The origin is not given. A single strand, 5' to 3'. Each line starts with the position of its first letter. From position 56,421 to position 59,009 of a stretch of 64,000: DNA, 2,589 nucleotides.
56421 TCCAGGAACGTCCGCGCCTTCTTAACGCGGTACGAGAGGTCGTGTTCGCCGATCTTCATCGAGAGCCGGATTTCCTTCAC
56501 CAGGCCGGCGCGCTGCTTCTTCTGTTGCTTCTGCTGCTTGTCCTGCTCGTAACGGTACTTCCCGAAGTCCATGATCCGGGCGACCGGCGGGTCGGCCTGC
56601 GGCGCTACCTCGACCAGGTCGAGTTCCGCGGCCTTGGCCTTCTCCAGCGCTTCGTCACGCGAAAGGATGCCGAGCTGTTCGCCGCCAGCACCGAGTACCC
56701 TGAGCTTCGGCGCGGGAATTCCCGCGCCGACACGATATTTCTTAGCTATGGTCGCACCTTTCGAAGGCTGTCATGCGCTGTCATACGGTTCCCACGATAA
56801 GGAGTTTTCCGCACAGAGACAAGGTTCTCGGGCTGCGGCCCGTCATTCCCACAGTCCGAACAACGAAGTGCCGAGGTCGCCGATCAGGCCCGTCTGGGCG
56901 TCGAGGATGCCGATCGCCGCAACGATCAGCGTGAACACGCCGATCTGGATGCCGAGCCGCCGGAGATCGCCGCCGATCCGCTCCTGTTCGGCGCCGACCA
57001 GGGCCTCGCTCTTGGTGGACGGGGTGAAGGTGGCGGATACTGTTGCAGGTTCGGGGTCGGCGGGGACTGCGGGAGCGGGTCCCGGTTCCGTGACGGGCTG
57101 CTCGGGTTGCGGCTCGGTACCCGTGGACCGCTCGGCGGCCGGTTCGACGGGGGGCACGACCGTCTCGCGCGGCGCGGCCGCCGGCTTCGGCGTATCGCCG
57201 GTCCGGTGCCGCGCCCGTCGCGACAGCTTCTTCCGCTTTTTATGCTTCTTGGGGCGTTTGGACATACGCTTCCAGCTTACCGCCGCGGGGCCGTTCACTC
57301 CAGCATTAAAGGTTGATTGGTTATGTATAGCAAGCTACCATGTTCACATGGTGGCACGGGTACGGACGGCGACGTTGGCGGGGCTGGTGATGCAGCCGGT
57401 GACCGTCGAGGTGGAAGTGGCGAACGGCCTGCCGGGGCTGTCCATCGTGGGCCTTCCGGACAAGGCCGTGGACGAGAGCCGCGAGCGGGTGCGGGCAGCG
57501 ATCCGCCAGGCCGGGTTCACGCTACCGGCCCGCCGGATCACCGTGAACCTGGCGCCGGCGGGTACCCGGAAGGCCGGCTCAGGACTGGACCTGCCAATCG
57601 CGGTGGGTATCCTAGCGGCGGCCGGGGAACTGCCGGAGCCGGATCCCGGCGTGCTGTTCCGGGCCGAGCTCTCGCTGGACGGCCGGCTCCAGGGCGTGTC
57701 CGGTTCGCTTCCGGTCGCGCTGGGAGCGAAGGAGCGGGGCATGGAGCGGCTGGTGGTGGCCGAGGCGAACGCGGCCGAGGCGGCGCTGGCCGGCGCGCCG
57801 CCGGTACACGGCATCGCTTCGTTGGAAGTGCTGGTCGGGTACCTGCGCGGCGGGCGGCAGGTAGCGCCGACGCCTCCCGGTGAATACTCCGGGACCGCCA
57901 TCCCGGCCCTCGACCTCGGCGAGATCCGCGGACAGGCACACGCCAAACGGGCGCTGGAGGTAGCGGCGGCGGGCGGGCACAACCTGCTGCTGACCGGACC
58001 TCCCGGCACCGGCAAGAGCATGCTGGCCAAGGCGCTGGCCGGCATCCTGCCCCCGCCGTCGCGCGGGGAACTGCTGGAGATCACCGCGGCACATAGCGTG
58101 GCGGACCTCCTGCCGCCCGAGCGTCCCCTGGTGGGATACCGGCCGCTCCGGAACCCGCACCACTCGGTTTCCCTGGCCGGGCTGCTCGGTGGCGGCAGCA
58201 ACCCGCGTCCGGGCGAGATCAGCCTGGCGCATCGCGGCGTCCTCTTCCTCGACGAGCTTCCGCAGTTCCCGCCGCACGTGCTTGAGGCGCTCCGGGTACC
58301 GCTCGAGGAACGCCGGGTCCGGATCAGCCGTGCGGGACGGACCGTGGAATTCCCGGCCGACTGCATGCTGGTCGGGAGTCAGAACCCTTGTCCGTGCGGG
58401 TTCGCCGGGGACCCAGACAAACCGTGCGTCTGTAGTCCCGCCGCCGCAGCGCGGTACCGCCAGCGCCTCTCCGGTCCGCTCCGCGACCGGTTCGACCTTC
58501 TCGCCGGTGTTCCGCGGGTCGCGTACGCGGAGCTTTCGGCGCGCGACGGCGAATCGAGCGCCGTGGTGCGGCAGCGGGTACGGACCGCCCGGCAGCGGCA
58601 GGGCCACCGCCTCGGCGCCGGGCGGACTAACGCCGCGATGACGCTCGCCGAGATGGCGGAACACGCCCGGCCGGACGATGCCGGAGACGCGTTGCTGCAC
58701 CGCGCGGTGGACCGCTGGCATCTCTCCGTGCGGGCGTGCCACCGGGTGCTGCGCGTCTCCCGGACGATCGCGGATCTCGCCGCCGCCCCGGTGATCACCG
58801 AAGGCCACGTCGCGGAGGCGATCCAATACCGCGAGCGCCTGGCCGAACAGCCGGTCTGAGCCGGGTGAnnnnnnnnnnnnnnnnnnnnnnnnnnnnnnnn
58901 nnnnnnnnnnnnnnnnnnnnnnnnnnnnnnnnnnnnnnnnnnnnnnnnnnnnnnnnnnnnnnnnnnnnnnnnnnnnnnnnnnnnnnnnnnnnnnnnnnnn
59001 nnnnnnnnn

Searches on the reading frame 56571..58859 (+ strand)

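Call 55: search_protein_families(library=pfam, proteins=[window:56571-58859:+], max_evalue=0.0001)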
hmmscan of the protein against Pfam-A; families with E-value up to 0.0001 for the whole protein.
window:56571-58859:+ (762 aa): 9 families
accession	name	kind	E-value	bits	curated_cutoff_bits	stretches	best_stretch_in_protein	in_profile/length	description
PF01078.27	Mg_chelatase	-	6.2e-85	284.2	20.3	1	448-654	1-206/207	Magnesium chelatase, subunit ChlI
PF13541.12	ChlI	-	3.6e-40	137.1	27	1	279-400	1-121/121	Subunit ChlI of Mg-chelatase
PF13335.12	Mg_chelatase_C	-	5.4e-29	101.1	26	1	660-754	1-94/94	Magnesium chelatase, subunit ChlI C-terminal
PF07728.20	AAA_5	-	2.6e-10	40.9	22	1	471-608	1-125/139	AAA domain (dynein-related subfamily)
PF00158.32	Sigma54_activat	-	1.2e-08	35.3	20.2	1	459-604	12-141/168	Sigma-54 interaction domain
PF00493.29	MCM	-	5.2e-06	26.2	23.3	0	548-611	115-178/224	MCM P-loop domain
PF00004.35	AAA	-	1.9e-05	25.5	21.2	0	472-507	1-32/131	ATPase family associated with various cellular activities (AAA)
PF20030.5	bpMoxR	-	9.4e-05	22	27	0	462-493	24-55/205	MoxR domain in the MoxR-vWA-beta-propeller ternary systems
PF13191.12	AAA_16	-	9.7e-05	23.4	32.6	0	459-504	13-63/167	AAA ATPase domain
